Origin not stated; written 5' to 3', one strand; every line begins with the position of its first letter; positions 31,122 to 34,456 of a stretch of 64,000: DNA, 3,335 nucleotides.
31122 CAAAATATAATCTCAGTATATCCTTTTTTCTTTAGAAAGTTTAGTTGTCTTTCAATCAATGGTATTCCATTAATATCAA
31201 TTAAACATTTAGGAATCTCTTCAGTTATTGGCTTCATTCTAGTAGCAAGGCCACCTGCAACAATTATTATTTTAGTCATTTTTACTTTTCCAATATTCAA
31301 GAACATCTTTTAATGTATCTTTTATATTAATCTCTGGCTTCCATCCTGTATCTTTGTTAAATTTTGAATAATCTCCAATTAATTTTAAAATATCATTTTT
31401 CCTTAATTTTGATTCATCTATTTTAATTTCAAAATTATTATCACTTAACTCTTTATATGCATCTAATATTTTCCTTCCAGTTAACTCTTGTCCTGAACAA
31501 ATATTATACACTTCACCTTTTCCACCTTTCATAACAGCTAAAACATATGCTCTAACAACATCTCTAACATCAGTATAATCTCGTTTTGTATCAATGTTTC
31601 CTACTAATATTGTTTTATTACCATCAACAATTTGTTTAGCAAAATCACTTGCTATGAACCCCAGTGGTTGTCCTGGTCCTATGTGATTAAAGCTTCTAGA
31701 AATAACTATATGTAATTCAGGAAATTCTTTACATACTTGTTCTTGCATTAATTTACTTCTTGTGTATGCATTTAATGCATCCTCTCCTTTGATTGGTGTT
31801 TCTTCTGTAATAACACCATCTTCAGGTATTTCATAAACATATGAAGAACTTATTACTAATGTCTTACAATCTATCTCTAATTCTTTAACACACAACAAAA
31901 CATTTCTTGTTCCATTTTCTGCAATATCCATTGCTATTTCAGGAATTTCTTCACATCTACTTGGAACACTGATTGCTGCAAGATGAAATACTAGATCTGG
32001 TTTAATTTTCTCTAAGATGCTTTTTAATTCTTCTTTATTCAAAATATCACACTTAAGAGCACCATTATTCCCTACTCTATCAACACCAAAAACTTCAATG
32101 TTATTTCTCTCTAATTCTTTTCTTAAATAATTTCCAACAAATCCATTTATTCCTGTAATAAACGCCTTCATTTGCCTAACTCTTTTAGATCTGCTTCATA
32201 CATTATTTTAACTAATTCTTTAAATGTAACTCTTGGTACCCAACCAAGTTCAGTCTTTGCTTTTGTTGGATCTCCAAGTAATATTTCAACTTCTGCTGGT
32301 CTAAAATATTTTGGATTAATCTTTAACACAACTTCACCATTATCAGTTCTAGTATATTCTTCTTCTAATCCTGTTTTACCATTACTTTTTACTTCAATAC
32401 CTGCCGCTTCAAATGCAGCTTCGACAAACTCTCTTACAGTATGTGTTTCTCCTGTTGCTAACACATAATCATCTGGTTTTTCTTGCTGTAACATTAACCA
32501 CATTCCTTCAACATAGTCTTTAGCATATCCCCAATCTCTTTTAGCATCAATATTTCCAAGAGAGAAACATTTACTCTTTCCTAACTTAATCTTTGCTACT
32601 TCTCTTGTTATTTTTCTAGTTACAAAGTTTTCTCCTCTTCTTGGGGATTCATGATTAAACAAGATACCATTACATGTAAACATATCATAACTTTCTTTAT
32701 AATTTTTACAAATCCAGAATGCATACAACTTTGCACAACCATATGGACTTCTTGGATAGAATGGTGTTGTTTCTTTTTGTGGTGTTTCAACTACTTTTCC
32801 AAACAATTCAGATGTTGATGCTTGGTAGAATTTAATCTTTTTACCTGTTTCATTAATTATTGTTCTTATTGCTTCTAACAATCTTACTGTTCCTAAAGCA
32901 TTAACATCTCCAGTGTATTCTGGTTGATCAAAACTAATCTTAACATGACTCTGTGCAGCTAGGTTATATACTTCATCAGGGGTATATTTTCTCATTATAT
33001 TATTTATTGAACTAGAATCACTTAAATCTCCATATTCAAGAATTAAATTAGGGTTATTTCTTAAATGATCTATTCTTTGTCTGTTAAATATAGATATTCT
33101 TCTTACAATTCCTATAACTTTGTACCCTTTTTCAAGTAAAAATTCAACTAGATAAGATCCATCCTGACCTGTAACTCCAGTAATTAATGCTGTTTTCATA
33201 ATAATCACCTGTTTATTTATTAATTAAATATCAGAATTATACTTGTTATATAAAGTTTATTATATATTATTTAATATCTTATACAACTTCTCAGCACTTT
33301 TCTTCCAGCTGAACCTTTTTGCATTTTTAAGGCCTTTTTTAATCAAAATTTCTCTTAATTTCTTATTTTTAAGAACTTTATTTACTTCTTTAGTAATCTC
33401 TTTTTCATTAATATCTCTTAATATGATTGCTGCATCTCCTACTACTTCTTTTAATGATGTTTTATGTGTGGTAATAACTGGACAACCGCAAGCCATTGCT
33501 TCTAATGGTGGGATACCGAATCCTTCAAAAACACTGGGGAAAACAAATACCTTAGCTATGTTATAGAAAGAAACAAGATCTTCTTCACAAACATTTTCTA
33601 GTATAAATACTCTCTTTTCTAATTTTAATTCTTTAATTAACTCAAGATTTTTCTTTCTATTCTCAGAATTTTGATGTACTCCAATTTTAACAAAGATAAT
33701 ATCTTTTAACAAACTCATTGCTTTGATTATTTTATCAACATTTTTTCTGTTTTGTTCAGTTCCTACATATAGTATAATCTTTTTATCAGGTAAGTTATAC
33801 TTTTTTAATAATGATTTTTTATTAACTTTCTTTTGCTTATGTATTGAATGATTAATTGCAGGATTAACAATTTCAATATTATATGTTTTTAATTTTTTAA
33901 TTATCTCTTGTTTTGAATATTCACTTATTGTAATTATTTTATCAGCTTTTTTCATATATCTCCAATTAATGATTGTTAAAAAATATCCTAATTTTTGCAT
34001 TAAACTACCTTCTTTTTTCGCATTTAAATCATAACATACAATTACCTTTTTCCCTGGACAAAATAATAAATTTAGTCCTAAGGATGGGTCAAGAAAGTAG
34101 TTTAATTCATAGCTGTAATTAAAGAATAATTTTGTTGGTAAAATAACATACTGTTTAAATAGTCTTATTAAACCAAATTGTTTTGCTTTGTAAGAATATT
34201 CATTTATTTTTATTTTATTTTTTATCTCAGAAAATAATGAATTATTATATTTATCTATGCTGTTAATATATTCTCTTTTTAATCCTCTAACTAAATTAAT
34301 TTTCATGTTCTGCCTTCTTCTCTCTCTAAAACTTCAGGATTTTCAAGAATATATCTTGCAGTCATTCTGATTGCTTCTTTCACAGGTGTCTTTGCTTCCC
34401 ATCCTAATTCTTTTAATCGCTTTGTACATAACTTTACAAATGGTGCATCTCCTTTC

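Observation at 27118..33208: Complete GDP-D-glycero-alpha-D-manno-heptose pathway plus GMD-like/Rmd-like pair: candidate GDP-6-deoxy-heptose biosynthesis in an archaeon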

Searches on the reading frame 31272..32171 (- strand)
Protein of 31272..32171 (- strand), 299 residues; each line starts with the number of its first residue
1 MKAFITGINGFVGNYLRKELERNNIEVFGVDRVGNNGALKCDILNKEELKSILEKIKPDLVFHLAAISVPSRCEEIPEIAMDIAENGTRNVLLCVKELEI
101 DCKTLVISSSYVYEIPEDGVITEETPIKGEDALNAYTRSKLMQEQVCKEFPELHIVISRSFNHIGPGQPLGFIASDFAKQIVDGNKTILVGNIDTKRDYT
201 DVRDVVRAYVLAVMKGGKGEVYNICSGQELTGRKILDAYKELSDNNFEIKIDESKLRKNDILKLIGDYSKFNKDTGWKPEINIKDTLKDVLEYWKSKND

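Call 4: search_protein_families(library=ncbifam, proteins=[window:31272-32171:-], max_evalue=0.00001)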
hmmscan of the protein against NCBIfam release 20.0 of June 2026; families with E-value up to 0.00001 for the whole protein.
window:31272-32171:- (299 aa): 18 families
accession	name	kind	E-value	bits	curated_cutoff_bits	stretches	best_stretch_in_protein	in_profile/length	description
TIGR04180.1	EDH_00030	hypoth_equivalog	1.1e-26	93.6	475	1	39-281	54-296/297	NAD-dependent 4,6-dehydratase LegB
TIGR01179.1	galE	equivalog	1.1e-26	93.4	262.3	1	5-297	4-327/332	UDP-glucose 4-epimerase GalE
TIGR01181.1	dTDP_gluc_dehyt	equivalog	2.9e-23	82.4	365.1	1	38-297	54-314/321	dTDP-glucose 4,6-dehydratase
TIGR01472.1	gmd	equivalog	3.4e-20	72.5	415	1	42-293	62-337/342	GDP-mannose 4,6-dehydratase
TIGR03466.1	HpnA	hypoth_equivalog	1e-17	64.1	367.65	1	1-246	1-249/327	hopanoid-associated sugar epimerase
TIGR02622.1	CDP_4_6_dhtase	equivalog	1.9e-15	56.9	278.45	1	13-296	33-332/352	CDP-glucose 4,6-dehydratase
TIGR02197.1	heptose_epim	equivalog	2.5e-13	49.9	274.6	1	5-249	3-266/316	ADP-glyceromanno-heptose 6-epimerase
TIGR01214.1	rmlD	equivalog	1e-12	47.7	224.05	1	4-158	3-146/285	dTDP-4-dehydrorhamnose reductase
NF008872.0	PRK11908.1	equivalog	2.3e-11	43.3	294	1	2-297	3-338/349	bifunctional UDP-4-keto-pentose/UDP-xylose synthase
NF052578.1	StrlDmthSdmBMthl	equivalog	4.1e-10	39.9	600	1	40-245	49-247/328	sterol demethylase protein SdmB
NF042423.1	oxyalk_red_Shew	equivalog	9.8e-10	38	580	1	2-215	10-223/331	2-alkyl-3-oxoalkanoate reductase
NF047922.1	GDPFucSynFcl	equivalog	1.3e-09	38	500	0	184-295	194-302/308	GDP-L-fucose synthase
NF043036.1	ErythonDh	equivalog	3.4e-09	36.4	325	1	1-152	1-165/321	D-erythronate dehydrogenase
NF007956.0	PRK10675.1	subfamily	5.4e-09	35.6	394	1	39-298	55-332/338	UDP-glucose 4-epimerase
NF007582.0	PRK10217.1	equivalog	5.3e-08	32.3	698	1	39-245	56-276/355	dTDP-glucose 4,6-dehydratase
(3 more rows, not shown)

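Call 5: search_protein_families(library=pfam, proteins=[window:31272-32171:-], max_evalue=0.00001)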
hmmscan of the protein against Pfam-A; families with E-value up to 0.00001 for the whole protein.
window:31272-32171:- (299 aa): 6 families
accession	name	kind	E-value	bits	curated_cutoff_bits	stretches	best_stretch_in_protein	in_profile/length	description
PF16363.11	GDP_Man_Dehyd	-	1.4e-45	156.7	27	1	4-289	1-331/332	GDP-mannose 4,6 dehydratase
PF01370.27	Epimerase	-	1.8e-43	149.1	20.9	1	4-225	2-240/240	NAD dependent epimerase/dehydratase family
PF04321.23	RmlD_sub_bind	-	9.7e-17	61.4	27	1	1-157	1-146/287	RmlD substrate binding domain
PF01073.25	3Beta_HSD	-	1.2e-10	41.3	22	1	5-215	2-231/280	3-beta hydroxysteroid dehydrogenase/isomerase family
PF07993.18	NAD_binding_4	-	2.6e-07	30.5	20.1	0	44-160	77-204/258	Male sterility protein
PF02719.21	Polysacc_synt_2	-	3.6e-07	30.1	20.2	0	40-107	60-126/293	Polysaccharide biosynthesis protein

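Call 13: search_solved_structures(query=window:31272-32171:-, max_evalue=1e-10)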
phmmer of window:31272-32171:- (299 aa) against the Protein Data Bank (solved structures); distinct sequences matched with E-value up to 1e-10: 30.
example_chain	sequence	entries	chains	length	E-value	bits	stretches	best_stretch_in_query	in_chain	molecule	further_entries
2pk3_A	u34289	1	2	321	3.6e-54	187.2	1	1-295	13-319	GDP-6-deoxy-D-lyxo-4-hexulose reductase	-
6x3b_A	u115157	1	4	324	4.7e-38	134.3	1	2-297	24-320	GDP-6-deoxy-D-mannose reductase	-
4lw8_A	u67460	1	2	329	6.5e-31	110.9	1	2-292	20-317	Putative epimerase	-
7us5_A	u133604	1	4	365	2e-23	86.3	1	40-296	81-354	GDP-D-GLYCERO-D-MANNO-HEPTOSE 4,6-DEHYDRATASE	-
4zrm_A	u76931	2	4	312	1.9e-22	83.1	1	2-295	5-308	UDP-glucose 4-epimerase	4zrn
6k0i_A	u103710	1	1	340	1.1e-15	61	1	5-298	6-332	UDP-glucose 4-epimerase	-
6k0g_A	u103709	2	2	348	1.2e-15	60.8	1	5-298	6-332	UDP-glucose 4-epimerase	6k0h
7ys8_A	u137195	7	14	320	1.3e-15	60.7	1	1-298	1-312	UDP-glucose 4-epimerase | UDP-glucose 4-epimerase along with EC 5.1.3.2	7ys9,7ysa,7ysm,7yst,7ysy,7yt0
2hun_A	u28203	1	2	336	2.3e-15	59.8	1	1-297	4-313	336aa long hypothetical dTDP-glucose 4,6-dehydratase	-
1db3_A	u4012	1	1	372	1.3e-13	54.1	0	42-236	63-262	GDP-MANNOSE 4,6-DEHYDRATASE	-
8wow_A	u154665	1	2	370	1.9e-13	53.6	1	40-298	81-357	UDP-glucose 4-epimerase 2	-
8wov_B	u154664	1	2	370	2.6e-13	53.1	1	40-298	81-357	UDP-glucose 4-epimerase 2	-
8wop_A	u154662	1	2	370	3e-13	52.9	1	40-298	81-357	UDP-glucose 4-epimerase 2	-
2z1m_A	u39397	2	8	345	3.7e-13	52.6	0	2-242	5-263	GDP-D-mannose dehydratase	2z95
1r6d_A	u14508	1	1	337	6.6e-13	51.8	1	59-295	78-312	TDP-glucose-4,6-dehydratase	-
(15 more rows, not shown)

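Call 44: find_related_loci(query=window:31272-32171:-, collection=metagenome_contigs, flank=10000)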
Query window:31272-32171:- (299 aa) in metagenome_contigs; peptide patterns used: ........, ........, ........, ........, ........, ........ (x = any residue, [..] = any of these).
296 stretches matched a pattern; 184 encode a relative of the query (tblastn E <= 1e-3); the best 80 are kept; 80 distinct loci.
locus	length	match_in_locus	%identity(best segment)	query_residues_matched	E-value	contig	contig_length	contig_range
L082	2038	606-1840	42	1-297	9e-70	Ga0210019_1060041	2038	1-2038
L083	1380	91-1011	38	1-297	1e-67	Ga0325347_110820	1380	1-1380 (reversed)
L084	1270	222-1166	38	1-296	2e-67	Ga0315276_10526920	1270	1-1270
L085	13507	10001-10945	38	1-296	5e-63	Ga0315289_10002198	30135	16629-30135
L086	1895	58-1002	38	1-296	1e-64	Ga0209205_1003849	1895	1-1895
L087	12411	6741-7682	38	1-295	1e-62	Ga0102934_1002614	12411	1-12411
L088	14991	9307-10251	38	1-296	1e-62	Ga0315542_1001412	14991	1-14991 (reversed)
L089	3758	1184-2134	38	1-298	1e-62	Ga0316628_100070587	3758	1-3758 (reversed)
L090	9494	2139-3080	38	1-295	4e-62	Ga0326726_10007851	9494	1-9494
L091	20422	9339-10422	39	1-296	7e-62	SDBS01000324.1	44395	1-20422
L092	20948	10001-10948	38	1-297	9e-62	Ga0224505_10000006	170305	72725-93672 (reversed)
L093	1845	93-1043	38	1-297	3e-63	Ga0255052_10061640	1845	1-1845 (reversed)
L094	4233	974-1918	38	1-296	2e-61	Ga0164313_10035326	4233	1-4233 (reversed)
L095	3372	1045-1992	38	1-297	1e-60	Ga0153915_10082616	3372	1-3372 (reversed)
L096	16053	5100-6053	36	1-299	2e-60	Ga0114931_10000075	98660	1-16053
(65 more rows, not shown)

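Call 54: list_cluster_members(proteins=[P0001, window:31272-32171:-, window:30539-31306:-, window:27118-27771:-])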
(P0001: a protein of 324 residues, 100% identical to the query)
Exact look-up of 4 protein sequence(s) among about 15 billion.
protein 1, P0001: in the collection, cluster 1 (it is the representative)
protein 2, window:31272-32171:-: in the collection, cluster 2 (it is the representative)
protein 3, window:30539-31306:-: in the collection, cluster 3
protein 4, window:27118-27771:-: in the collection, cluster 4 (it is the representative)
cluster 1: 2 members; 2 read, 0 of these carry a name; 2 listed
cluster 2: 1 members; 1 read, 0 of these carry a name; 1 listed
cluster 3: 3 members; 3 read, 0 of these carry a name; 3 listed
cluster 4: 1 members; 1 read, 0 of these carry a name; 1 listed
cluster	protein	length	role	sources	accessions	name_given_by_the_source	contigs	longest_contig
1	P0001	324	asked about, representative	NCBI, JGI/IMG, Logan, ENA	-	-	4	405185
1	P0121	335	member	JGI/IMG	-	-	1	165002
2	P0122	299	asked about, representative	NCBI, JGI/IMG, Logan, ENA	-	-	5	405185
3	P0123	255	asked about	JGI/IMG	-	-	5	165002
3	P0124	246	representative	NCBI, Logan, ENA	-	-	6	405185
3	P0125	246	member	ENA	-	-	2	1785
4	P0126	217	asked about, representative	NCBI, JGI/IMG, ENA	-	-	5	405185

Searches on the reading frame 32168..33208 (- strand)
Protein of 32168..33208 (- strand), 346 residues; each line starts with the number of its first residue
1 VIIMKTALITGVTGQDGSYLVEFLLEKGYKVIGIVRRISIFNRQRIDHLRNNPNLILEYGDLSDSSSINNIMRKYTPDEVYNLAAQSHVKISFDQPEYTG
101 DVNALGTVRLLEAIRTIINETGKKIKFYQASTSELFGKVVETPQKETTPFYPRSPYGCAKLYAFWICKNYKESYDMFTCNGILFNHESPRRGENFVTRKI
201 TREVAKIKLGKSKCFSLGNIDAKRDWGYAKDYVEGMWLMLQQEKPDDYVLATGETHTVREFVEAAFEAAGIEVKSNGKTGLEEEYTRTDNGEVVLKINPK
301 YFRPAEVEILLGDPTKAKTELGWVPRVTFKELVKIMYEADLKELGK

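Call 4: search_protein_families(library=ncbifam, proteins=[window:32168-33208:-], max_evalue=0.00001)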
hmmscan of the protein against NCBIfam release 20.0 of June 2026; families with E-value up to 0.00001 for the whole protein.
window:32168-33208:- (346 aa): 12 families
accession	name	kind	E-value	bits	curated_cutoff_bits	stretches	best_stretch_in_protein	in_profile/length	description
TIGR01472.1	gmd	equivalog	7.9e-160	531.6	415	1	5-343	1-341/342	GDP-mannose 4,6-dehydratase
TIGR01181.1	dTDP_gluc_dehyt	equivalog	3.5e-35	121.6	365.1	1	7-334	2-305/321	dTDP-glucose 4,6-dehydratase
TIGR04180.1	EDH_00030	hypoth_equivalog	3.1e-28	98.7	475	1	8-326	2-295/297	NAD-dependent 4,6-dehydratase LegB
TIGR02622.1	CDP_4_6_dhtase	equivalog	1e-23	84.1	278.45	1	5-120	5-121/352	CDP-glucose 4,6-dehydratase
NF007582.0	PRK10217.1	equivalog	5.8e-23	81.5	698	1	4-330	1-321/355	dTDP-glucose 4,6-dehydratase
TIGR01179.1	galE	equivalog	2.4e-22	79.2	262.3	1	8-275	3-281/332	UDP-glucose 4-epimerase GalE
NF007490.0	PRK10084.1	subfamily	9.9e-19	67.5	649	1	7-245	3-252/361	dTDP-glucose 4,6-dehydratase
NF052578.1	StrlDmthSdmBMthl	equivalog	8.9e-12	45.4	600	1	6-270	2-246/328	sterol demethylase protein SdmB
NF007956.0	PRK10675.1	subfamily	1.5e-10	40.8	394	1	7-171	3-164/338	UDP-glucose 4-epimerase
NF043036.1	ErythonDh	equivalog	4.2e-10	39.3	325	1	8-170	4-163/321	D-erythronate dehydrogenase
TIGR03466.1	HpnA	hypoth_equivalog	7.2e-07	28.4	367.65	1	6-157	2-139/327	hopanoid-associated sugar epimerase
TIGR01214.1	rmlD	equivalog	2.6e-06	26.8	224.05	1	8-197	3-161/285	dTDP-4-dehydrorhamnose reductase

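Call 5: search_protein_families(library=pfam, proteins=[window:32168-33208:-], max_evalue=0.00001)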
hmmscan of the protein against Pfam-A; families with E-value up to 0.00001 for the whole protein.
window:32168-33208:- (346 aa): 4 families
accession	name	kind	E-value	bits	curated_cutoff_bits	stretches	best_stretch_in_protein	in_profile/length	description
PF16363.11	GDP_Man_Dehyd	-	1.4e-149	498.5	27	1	8-336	1-332/332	GDP-mannose 4,6 dehydratase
PF01370.27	Epimerase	-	4.6e-74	249.3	20.9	1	7-251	1-240/240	NAD dependent epimerase/dehydratase family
PF04321.23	RmlD_sub_bind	-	1.3e-09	37.9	27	1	7-163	3-132/287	RmlD substrate binding domain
PF02719.21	Polysacc_synt_2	-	1.3e-07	31.6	20.2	1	8-114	2-115/293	Polysaccharide biosynthesis protein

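Call 8: search_solved_structures(query=window:32168-33208:-, max_evalue=1e-20)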
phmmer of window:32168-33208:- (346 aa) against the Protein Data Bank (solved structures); distinct sequences matched with E-value up to 1e-20: 15.
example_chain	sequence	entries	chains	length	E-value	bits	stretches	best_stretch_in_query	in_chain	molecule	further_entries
5uzh_A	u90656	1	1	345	1.3e-136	458.2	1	5-343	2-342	NafoA.00085.b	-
6gpj_A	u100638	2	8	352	1.1e-135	455.2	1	5-342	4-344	GDP-mannose 4,6 dehydratase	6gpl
1t2a_A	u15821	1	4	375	1.4e-135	454.9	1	5-342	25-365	GDP-mannose 4,6 dehydratase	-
5in4_A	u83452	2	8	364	1.6e-135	454.6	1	6-342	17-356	GDP-mannose 4,6 dehydratase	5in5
6gpk_A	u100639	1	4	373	3.2e-135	453.7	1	5-342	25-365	GDP-mannose 4,6 dehydratase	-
6q94_B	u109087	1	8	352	4e-135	453.3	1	5-342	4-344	GDP-mannose 4,6 dehydratase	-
1db3_A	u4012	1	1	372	1.6e-134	451.3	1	5-342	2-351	GDP-MANNOSE 4,6-DEHYDRATASE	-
7kf3_A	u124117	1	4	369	7.6e-129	432.7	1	4-342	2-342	GDP-mannose 4,6-dehydratase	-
2z1m_A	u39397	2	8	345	1.2e-121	409.1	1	5-344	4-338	GDP-D-mannose dehydratase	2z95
1n7g_A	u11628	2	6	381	4e-117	394.1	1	5-342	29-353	GDP-D-mannose-4,6-dehydratase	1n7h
1rpn_A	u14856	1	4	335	2.1e-108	365.5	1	4-344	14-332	GDP-mannose 4,6-dehydratase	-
7us5_A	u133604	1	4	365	1.9e-35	125.7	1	3-258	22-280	GDP-D-GLYCERO-D-MANNO-HEPTOSE 4,6-DEHYDRATASE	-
2pk3_A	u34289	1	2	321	2.2e-32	115.5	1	6-272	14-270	GDP-6-deoxy-D-lyxo-4-hexulose reductase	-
8du1_A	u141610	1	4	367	7.4e-22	81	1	4-332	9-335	dTDP-glucose 4,6-dehydratase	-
2hun_A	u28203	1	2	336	1.8e-21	79.7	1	7-267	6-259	336aa long hypothetical dTDP-glucose 4,6-dehydratase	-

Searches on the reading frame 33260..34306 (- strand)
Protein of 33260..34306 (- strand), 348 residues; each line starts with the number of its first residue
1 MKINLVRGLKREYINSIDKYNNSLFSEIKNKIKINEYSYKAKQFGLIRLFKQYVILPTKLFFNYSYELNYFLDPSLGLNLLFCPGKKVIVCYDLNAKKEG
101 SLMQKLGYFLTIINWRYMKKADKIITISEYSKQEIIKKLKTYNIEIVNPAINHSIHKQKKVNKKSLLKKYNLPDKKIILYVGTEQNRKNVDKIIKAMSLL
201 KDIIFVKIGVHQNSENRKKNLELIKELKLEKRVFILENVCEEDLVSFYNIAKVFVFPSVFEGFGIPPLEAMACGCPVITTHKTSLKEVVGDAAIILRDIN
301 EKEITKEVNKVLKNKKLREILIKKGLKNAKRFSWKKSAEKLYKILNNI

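Call 4: search_protein_families(library=ncbifam, proteins=[window:33260-34306:-], max_evalue=0.00001)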
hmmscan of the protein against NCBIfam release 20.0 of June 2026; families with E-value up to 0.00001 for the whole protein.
window:33260-34306:- (348 aa): 29 families (the best 25 are shown)
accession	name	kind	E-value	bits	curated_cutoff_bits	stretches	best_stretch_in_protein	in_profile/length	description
TIGR02149.1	glgA_Coryne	subfamily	8.9e-27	94.2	302.4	1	117-347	141-389/391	glycogen synthase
TIGR04047.1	MSMEG_0565_glyc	hypoth_equivalog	2.9e-24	85.9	259.85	1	114-340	132-366/373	MSMEG_0565 family glycosyltransferase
TIGR03449.1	mycothiol_MshA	equivalog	1.7e-22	79.9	462.5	1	118-345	162-400/406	D-inositol-3-phosphate glycosyltransferase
TIGR03999.1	thiol_BshA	equivalog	6.6e-21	74.7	273.7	1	109-341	134-366/375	N-acetyl-alpha-D-glucosaminyl L-malate synthase BshA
NF050063.1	ProtGlycPglJ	equivalog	3e-20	72.7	500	1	117-344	137-362/363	N-acetylgalactosamine-N,N'-diacetylbacillosaminyl-diphospho-undecaprenol 4-alpha-N-acetylgalactosaminyltransferase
NF053513.1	Gtran_IagA_BgsA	equivalog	1.6e-19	70.1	460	1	117-346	102-329/333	LTA glycolipid anchor biosynthesis glycosyltransferase, IagA/BgsA family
TIGR04157.1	glyco_rSAM_CFB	subfamily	2.7e-19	69.4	400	1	116-341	165-392/406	TIGR04157 family glycosyltransferase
NF047684.1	TeichurnBiosyTuaC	equivalog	2.8e-18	66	550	1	118-344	162-385/391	teichuronic acid biosynthesis protein TuaC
NF041010.1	glycosy_Agl16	equivalog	2e-16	59.8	575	1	101-345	114-348/352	glycosylation protein Agl16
NF012028.0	PRK15484.1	subfamily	4.2e-16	59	618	1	117-347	136-377/380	lipopolysaccharide N-acetylglucosaminyltransferase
NF038295.1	EPS_HpsP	equivalog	2e-15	56.7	550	1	140-347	170-386/388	hormogonium polysaccharide biosynthesis glycosyltransferase HpsP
NF041876.1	EPS_EpsE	equivalog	5.1e-15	55.6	400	1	191-341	230-389/389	exopolysaccharide biosynthesis GT4 family glycosyltransferase EpsE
NF038255.1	exopoly_VpsD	equivalog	1.7e-14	53.5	300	1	95-315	132-351/381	VpsD family glycosyltransferase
TIGR04063.1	stp3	hypoth_equivalog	4.3e-14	52.2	442.05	1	112-344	149-391/397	TIGR04063 family PEP-CTERM/XrtA system glycosyltransferase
NF038298.1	EPS_HpsO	equivalog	3.9e-13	48.9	575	1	117-332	143-371/388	hormogonium polysaccharide biosynthesis glycosyltransferase HpsO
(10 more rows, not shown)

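Call 5: search_protein_families(library=pfam, proteins=[window:33260-34306:-], max_evalue=0.00001)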
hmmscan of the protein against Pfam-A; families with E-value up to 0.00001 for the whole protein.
window:33260-34306:- (348 aa): 4 families
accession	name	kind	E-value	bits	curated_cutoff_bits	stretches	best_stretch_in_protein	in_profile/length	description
PF00534.26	Glycos_transf_1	-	3.4e-35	121.5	26.4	1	167-326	6-170/172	Glycosyl transferases group 1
PF13692.12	Glyco_trans_1_4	-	7.2e-26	91.6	27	1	176-314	2-142/142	Glycosyl transferases group 1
PF13524.12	Glyco_trans_1_2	-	3.2e-08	34.1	25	1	232-341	28-142/144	Glycosyl transferase-like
PF20706.3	GT4-conflict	-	7.8e-07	28.8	26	1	241-295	272-324/385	Family 4 Glycosyltransferase in conflict systems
